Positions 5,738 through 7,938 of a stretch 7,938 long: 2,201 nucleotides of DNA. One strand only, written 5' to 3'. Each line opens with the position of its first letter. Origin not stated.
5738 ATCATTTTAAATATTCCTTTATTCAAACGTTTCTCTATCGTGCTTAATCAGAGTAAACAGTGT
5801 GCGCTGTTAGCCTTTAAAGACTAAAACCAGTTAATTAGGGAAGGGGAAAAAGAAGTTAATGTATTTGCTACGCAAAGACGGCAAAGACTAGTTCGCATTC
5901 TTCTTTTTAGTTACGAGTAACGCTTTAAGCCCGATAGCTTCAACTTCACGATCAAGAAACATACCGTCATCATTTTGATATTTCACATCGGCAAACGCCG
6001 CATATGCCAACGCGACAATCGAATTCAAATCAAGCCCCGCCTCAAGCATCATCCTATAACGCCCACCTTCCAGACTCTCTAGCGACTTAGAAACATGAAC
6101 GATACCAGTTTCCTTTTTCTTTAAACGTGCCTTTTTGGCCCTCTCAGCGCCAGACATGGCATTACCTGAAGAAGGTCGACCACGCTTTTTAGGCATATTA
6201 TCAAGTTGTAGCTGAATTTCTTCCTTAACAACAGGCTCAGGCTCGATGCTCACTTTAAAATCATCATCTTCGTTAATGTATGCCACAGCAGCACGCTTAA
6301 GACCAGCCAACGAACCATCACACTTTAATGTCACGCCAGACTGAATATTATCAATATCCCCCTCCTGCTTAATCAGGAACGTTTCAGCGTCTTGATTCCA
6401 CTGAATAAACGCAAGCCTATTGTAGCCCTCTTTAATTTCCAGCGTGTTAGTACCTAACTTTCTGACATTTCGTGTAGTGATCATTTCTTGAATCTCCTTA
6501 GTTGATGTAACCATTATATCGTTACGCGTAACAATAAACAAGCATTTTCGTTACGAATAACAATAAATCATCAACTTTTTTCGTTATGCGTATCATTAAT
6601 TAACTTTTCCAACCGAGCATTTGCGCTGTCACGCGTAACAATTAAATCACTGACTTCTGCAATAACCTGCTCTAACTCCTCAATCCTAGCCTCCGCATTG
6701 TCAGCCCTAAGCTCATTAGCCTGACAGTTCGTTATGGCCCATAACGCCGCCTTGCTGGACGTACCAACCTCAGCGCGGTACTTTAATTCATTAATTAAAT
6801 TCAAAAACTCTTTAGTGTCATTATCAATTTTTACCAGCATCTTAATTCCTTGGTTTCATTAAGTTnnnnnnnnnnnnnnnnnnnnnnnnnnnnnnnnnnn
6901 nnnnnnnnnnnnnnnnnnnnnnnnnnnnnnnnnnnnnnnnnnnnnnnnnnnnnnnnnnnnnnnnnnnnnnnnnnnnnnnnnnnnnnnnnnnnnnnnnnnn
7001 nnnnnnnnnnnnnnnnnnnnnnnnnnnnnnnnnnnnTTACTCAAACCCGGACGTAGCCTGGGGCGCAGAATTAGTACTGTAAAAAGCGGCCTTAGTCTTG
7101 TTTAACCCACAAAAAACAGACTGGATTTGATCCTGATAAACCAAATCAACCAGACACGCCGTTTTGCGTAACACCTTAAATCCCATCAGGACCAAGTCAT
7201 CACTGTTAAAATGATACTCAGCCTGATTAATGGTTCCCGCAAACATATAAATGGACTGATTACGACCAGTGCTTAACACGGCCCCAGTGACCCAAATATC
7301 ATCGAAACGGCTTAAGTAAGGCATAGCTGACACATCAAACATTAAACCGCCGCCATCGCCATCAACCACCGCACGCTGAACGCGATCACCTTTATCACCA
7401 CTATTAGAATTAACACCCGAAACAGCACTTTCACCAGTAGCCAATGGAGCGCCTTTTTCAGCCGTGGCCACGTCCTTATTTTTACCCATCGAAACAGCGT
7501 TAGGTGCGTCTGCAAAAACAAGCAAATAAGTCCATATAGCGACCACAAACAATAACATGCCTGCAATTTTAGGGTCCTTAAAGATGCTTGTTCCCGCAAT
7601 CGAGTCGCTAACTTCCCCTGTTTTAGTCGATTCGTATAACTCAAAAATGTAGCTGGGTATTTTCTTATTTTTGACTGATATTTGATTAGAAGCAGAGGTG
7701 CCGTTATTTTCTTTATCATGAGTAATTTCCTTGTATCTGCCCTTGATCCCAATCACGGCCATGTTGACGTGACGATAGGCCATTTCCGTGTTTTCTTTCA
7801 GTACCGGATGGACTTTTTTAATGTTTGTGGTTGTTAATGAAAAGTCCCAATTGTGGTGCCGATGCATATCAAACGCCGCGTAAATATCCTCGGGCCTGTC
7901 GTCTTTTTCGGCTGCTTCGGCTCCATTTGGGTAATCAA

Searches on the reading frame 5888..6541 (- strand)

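Call 6: search_protein_families(library=pfam, proteins=[window:5888-6541:-], max_evalue=0.1)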
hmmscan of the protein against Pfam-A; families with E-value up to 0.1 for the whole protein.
window:5888-6541:- (217 aa): 0 families

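Call 7: search_protein_families(library=phrogs, proteins=[window:5888-6541:-], max_evalue=0.01)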
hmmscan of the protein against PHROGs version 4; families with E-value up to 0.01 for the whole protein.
window:5888-6541:- (217 aa): 2 families
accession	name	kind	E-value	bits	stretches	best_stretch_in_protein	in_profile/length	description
phrog_10506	-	unknown function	3.5e-06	28.1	1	103-153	4-55/205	-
phrog_6334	-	unknown function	0.00017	23.1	1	116-155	14-55/93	-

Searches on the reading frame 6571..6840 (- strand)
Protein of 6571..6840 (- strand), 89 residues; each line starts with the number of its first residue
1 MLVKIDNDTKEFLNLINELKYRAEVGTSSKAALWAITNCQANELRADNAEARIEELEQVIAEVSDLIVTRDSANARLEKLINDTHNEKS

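Call 6: search_protein_families(library=pfam, proteins=[window:6571-6840:-], max_evalue=0.1)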
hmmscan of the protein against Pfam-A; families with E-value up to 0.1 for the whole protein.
window:6571-6840:- (89 aa): 3 families
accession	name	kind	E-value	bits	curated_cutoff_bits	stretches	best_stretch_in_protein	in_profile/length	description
PF02650.20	HTH_WhiA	-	0.039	14.8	27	1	40-80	44-80/84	WhiA C-terminal HTH domain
PF22470.1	Histone_HNS_N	-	0.046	14.1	24.5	1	40-79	10-49/79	H-NS histone-like proteins, N-terminal domain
PF20940.2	SSV1_D-63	-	0.099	13.1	27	0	3-30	11-38/60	Sulfolobus spindle-shape virus 1, protein D-63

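Call 7: search_protein_families(library=phrogs, proteins=[window:6571-6840:-], max_evalue=0.01)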
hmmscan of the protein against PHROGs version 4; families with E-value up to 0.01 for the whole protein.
window:6571-6840:- (89 aa): 3 families
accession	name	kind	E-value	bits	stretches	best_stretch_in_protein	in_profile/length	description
phrog_8031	-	unknown function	0.00021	22.5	1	1-77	1-74/113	-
phrog_31958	-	unknown function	0.0041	18.1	0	59-82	17-40/54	-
phrog_5915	-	unknown function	0.0084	16.7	0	49-86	12-46/53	-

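Call 29: find_homologous_proteins(query=window:6571-6840:-)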
Query window:6571-6840:- (89 aa): 1 proteins with E <= 0.001 among 5 candidates.
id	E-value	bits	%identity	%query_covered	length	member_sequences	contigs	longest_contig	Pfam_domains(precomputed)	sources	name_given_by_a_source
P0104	8.0e-48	177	100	100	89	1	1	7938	-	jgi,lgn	-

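Call 39: search_protein_representatives(protein=window:6571-6840:-)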
Query: 89 residues. Proteins with E-value up to 0.001 (for the whole library): 1; up to 1e-10: 1; up to 1e-30: 1. The best 1 are listed.
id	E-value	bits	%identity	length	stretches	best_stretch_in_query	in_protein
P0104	2.6e-48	177.2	100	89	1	1-89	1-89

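Call 41: find_homologous_proteins(query=A2, max_evalue=0.01)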
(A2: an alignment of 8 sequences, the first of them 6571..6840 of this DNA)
Query A2 (8 sequences) (89 aa, profile of the alignment): 47 proteins with E <= 0.01 among 3156 candidates.
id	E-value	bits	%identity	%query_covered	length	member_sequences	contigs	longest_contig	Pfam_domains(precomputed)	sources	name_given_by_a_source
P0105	4.4e-28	115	44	51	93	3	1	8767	-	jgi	jgi:hypothetical protein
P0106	5.9e-28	115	29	93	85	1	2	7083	-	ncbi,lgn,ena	-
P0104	9.1e-28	114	100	100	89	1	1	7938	-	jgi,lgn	-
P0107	3.0e-27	113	35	93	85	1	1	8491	-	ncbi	-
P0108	3.1e-26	109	32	94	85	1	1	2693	-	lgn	-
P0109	1.3e-24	104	35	91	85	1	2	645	-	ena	-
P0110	1.6e-24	104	43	63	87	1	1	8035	-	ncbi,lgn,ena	-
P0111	1.5e-23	101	30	93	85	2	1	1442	-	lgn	-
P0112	4.4e-23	99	28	92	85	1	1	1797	-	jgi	jgi:hypothetical protein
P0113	1.7e-22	97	28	64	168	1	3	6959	PF03118.22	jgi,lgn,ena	-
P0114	2.1e-22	97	34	92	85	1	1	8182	-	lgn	-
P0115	3.6e-22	96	36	40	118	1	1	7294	-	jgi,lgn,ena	-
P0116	1.1e-21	95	25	93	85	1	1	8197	-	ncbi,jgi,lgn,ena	-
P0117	1.3e-21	94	-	-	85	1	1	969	-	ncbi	-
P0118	3.9e-19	87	28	85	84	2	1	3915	-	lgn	-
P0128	5.7e-17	80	28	85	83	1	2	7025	-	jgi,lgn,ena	-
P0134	2.5e-15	74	33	67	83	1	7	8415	-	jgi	-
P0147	1.1e-11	63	36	49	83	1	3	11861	-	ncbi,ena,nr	ncbi:MAG: hypothetical protein HRT52_22365 [Colwellia sp.]|nr:hypothetical protein [Colwellia sp.]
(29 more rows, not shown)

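Call 43: find_encoding_contigs(protein=P0105, flank=10000, max_places=2)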
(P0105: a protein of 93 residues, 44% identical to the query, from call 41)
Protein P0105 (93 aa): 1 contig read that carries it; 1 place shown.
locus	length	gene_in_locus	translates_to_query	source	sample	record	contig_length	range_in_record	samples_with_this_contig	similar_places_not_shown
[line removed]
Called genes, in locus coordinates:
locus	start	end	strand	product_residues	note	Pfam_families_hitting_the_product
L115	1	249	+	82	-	?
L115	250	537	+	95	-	-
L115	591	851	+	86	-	PF05356:Phage_Coat_B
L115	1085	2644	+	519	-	-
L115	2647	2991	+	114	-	PF10734:DUF2523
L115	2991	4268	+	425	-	PF05707:Zot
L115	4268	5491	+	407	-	PF21305:type_II_gspD_N0, PF00263:Secretin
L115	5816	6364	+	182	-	-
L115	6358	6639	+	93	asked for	-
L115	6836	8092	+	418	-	PF05144:Phage_CRI, PF05155:G2P_X_C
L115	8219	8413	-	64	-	-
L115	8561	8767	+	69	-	?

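Call 44: find_encoding_contigs(protein=P0110, flank=10000, max_places=2)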
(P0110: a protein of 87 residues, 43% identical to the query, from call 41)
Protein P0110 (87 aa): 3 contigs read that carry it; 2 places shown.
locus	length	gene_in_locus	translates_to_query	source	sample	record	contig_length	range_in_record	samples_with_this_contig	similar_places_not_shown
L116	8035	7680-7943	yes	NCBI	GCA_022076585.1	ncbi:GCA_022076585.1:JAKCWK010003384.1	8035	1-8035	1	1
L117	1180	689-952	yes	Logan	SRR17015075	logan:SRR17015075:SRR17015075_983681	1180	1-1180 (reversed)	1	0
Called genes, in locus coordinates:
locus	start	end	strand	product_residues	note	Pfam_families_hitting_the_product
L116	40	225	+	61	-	-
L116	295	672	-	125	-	-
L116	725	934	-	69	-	-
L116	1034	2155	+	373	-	PF05144:Phage_CRI, PF05155:G2P_X_C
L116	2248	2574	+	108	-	-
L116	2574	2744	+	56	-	-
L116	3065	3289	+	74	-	-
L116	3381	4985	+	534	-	-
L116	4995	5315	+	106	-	PF17537:DUF5455 (weak)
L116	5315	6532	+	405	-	PF05707:Zot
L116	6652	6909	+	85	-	-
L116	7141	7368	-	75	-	-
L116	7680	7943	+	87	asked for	-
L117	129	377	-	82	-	-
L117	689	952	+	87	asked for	-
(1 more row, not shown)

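Call 46: find_encoding_contigs(protein=P0107, flank=10000, max_places=1)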
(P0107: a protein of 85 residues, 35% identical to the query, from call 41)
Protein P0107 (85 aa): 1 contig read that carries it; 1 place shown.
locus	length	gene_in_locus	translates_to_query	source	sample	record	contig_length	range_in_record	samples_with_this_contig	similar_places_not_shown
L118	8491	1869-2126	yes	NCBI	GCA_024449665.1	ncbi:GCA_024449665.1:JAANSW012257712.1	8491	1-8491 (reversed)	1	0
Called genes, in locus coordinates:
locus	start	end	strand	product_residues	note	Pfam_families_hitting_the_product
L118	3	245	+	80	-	?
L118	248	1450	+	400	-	PF05707:Zot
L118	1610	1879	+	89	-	-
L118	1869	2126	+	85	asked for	-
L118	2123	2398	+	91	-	-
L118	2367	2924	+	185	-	-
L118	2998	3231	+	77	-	-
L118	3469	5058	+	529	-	-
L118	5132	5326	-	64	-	-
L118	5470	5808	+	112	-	-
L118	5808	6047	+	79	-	-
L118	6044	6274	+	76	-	-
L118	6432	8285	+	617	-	-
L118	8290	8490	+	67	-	?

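Call 47: find_encoding_contigs(protein=P0128, flank=10000, max_places=1)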
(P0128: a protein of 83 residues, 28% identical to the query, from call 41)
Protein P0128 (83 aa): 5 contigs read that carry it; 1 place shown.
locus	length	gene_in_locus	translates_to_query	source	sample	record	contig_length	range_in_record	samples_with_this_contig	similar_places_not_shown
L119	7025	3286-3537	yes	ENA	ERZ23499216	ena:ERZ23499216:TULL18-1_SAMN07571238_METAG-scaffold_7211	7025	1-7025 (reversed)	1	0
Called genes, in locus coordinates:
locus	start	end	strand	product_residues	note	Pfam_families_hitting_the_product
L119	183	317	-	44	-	-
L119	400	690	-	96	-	-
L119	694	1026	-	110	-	PF17426:Putative_G5P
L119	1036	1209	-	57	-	-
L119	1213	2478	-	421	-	PF05144:Phage_CRI, PF05155:G2P_X_C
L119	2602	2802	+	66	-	-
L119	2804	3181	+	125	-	-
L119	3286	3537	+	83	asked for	-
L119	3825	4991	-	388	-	PF05707:Zot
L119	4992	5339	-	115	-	-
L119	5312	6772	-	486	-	-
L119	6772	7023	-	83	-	?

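Call 48: find_encoding_contigs(protein=P0134, flank=10000, max_places=1)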
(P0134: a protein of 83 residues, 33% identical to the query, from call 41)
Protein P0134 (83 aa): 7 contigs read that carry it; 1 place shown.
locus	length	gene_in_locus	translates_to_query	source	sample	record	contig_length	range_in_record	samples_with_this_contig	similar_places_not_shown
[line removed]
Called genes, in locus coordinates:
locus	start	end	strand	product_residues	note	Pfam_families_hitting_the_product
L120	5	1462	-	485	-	-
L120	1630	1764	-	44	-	-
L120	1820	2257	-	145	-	-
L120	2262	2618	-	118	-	PF06950:DUF1293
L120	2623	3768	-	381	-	PF02486:Rep_trans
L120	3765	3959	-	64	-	-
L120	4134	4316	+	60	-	-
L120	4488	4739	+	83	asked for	-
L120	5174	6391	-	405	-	PF05707:Zot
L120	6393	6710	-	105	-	PF10734:DUF2523 (faint)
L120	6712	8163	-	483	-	-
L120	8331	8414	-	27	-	?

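Call 49: find_encoding_contigs(protein=P0147, flank=10000, max_places=1)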
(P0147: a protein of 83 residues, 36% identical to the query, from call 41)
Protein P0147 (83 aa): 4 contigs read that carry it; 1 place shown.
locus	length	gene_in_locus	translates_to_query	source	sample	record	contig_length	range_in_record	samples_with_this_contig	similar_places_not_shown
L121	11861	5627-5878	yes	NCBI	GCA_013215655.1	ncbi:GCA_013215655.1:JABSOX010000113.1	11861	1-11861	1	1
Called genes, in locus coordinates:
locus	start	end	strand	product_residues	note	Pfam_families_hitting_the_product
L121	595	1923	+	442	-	PF00324:AA_permease, PF13520:AA_permease_2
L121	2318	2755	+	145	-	PF00383:dCMP_cyt_deam_1, PF14437:MafB19-deam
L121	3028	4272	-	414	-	PF00589:Phage_integrase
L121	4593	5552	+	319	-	-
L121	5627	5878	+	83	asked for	-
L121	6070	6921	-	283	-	-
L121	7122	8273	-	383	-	PF00144:Beta-lactamase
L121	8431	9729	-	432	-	PF08450:SGL (faint), PF01436:NHL (faint), PF24684:Vgb_lyase, PF17892:Cadherin_5 (weak), PF17963:Big_9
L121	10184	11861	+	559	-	PF00486:Trans_reg_C, PF00930:DPPIV_N (faint), PF07676:PD40 (faint), PF26549:Tricorn_N, PF26550:Tricorn_2nd (weak), PF25174:Beta-prop_THOC3 (weak)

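Call 52: predict_structure(alignment_id=A3)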
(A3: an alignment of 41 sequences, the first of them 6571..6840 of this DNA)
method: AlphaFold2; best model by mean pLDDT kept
length: 89 residues; sequences in the alignment: 41
mean_pLDDT: 92.4   pTM: 0.58
mean pLDDT of the five models: 92.4, 92.3, 91.4, 91.2, 88.4
residues with pLDDT >= 90: 72; 70-90: 14; 50-70: 3; < 50: 0
segments of 3 or more residues with pLDDT < 50: none
pLDDT, mean of each block of 10 residues (from residue 1): 75 93 93 93 97 98 98 96 89
secondary structure, 60 per line:
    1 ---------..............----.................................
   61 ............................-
elements in order: H10-23 H28-88

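Call 55: search_dna_similar(query=window:6571-6840:-, collection=phages, mode=protein, max_evalue=1, max_rows=15)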
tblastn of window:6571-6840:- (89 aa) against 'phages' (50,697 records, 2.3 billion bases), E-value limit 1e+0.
No match.

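Call 57: fold_search(model_id=the predicted structure, library=pdb)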
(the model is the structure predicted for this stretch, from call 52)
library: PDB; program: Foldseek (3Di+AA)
matches with E <= 10: 35; with E <= 0.001: 0
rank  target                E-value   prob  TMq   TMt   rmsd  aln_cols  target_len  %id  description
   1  6kyt_Q                5.4e-01  0.60  0.39  0.45   3.4        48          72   21  The structure of the M. tb toxin MazEF-mt1 complex (released 2020-08-05)
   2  6kyt_C                5.4e-01  0.60  0.39  0.45   3.3        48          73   21  The structure of the M. tb toxin MazEF-mt1 complex (released 2020-08-05)
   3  6kyt_P                1.3e+00  0.33  0.37  0.44   3.7        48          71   21  The structure of the M. tb toxin MazEF-mt1 complex (released 2020-08-05)
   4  7vp4_B                2.0e+00  0.33  0.34  0.45   2.5        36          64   17  Structure of a transcription factor and DNA complex (released 2022-10-19)
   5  7vp2_B                2.0e+00  0.30  0.35  0.50   3.1        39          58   15  Structure of a transcription factor and DNA complex (released 2022-10-19)
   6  7vp7_B                2.2e+00  0.30  0.35  0.62   2.9        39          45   15  Structure of a transcription factor and DNA complex (released 2022-10-19)
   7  7vp6_D                2.4e+00  0.25  0.34  0.57   3.7        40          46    8  Structure of a transcription factor and DNA complex (released 2022-10-19)
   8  7vp6_J                2.4e+00  0.23  0.33  0.58   3.6        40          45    8  Structure of a transcription factor and DNA complex (released 2022-10-19)
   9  7vp5_J                3.0e+00  0.23  0.34  0.51   2.3        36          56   17  Structure of a transcription factor and DNA complex (released 2022-10-19)
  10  5zkt_A                3.0e+00  0.21  0.35  0.53   2.8        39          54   20  Crystal structure of TCP domain of PCF6 in Oryza sativa (released 2019-03-27)
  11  7vp7_A                3.0e+00  0.21  0.35  0.50   3.0        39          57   15  Structure of a transcription factor and DNA complex (released 2022-10-19)
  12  8imh_MODEL_1_A        3.3e+00  0.18  0.30  0.53   2.5        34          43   15  Solution structure of the N terminal domain of MazE9 antitoxin (nMazE9) from Mycobacterium tuberculosis (released 2023-11-29)
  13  5zkt_B                3.5e+00  0.21  0.35  0.53   2.1        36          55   22  Crystal structure of TCP domain of PCF6 in Oryza sativa (released 2019-03-27)
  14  7vp2_A                3.5e+00  0.20  0.35  0.37   3.1        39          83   15  Structure of a transcription factor and DNA complex (released 2022-10-19)
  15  7vp4_I                3.8e+00  0.20  0.35  0.52   3.1        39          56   15  Structure of a transcription factor and DNA complex (released 2022-10-19)
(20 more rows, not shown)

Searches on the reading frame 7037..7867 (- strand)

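Call 6: search_protein_families(library=pfam, proteins=[window:7037-7867:-], max_evalue=0.1)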
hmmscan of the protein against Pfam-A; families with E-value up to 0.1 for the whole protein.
window:7037-7867:- (276 aa): 2 families
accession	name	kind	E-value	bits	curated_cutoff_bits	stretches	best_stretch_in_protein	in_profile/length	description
PF05707.18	Zot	-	3.2e-19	69.6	20.3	1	1-84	113-196/197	Zonular occludens toxin (Zot)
PF07437.17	YfaZ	-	0.084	12.9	23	1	107-221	4-120/180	YfaZ precursor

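Call 7: search_protein_families(library=phrogs, proteins=[window:7037-7867:-], max_evalue=0.01)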
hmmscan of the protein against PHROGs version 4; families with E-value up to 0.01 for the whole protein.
window:7037-7867:- (276 aa): 2 families
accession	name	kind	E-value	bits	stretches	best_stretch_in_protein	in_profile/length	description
phrog_1041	-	moron, auxiliary metabolic gene and host takeover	6.1e-50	171.9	1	1-266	130-389/420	CTXphi Zot-like toxin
phrog_197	-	moron, auxiliary metabolic gene and host takeover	1.8e-33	117.7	1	1-242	131-357/486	Zot-like toxin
